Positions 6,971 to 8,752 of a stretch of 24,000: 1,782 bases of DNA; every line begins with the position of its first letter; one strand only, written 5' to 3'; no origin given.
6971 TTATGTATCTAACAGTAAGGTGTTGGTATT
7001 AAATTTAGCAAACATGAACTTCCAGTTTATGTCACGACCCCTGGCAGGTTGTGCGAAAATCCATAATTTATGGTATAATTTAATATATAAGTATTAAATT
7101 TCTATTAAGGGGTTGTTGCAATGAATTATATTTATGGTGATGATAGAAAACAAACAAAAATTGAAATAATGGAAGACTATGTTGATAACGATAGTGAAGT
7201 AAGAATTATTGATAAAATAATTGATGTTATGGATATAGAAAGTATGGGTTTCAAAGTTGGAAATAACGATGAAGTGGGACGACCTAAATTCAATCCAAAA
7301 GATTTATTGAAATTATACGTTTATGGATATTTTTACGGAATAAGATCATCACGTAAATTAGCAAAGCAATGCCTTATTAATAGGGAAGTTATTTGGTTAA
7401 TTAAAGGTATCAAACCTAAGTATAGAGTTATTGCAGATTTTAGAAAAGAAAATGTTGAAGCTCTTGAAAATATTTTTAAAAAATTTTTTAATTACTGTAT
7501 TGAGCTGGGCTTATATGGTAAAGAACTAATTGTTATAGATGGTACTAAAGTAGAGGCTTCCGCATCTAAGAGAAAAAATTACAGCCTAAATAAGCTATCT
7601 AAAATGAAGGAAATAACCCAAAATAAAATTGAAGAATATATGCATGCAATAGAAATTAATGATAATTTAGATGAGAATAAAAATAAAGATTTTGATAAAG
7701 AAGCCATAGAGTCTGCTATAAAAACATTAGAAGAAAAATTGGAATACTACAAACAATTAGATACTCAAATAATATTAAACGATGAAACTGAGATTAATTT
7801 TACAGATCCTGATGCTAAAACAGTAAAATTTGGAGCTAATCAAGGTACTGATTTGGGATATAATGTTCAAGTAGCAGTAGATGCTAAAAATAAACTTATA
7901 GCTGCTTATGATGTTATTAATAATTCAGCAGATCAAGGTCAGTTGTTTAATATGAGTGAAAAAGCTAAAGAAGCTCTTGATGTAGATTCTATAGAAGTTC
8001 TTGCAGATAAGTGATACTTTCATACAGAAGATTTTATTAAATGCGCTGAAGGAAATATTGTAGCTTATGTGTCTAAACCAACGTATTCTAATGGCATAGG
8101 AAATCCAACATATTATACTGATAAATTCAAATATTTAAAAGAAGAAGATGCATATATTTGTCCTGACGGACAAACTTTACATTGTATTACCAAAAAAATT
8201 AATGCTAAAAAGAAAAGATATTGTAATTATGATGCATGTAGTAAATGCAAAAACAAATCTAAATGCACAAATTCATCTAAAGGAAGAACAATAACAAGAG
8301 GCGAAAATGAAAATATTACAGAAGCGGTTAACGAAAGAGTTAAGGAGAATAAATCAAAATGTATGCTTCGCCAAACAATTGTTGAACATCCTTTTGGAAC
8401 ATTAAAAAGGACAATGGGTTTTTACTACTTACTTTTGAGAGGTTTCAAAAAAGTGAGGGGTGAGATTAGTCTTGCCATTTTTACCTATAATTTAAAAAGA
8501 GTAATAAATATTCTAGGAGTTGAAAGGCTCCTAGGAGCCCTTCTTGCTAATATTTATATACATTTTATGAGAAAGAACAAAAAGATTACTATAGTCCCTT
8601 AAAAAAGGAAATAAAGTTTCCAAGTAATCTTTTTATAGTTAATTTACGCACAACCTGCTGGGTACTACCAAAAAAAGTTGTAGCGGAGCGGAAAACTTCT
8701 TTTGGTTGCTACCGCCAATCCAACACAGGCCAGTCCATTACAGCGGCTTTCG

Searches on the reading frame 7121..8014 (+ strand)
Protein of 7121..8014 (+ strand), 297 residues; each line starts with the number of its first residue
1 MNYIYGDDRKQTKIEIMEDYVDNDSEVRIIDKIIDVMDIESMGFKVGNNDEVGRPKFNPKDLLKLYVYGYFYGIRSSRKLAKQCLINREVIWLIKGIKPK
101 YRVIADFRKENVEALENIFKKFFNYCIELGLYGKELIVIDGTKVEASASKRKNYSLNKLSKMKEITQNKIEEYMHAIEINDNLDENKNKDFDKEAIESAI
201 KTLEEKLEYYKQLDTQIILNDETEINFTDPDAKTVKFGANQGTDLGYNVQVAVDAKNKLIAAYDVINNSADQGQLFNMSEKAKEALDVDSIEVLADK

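Call 6: search_protein_families(library=pfam, proteins=[window:7121-8014:+], max_evalue=0.01)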
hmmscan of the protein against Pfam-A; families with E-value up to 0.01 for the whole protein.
window:7121-8014:+ (297 aa): 3 families
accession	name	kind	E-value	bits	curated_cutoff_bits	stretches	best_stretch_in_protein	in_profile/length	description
PF05598.16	DUF772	-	1.5e-14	54.2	23.1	1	53-121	1-73/74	Transposase domain (DUF772)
PF20421.4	DHR-2_Lobe_C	-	0.00062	20.1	26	0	149-209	43-102/103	DHR-2, Lobe C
PF01609.27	DDE_Tnp_1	-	0.0043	17.3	23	0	214-271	3-61/200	Transposase DDE domain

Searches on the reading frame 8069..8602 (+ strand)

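Call 6: search_protein_families(library=pfam, proteins=[window:8069-8602:+], max_evalue=0.01)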
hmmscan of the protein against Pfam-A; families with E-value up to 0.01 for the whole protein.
window:8069-8602:+ (177 aa): 2 families
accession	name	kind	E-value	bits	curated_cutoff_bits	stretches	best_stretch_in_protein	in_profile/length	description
PF13751.12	DDE_Tnp_1_6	-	2.6e-18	66.9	25.1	1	30-145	1-124/125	Transposase DDE domain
PF01609.27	DDE_Tnp_1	-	0.00026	21.2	23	1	46-142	110-200/200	Transposase DDE domain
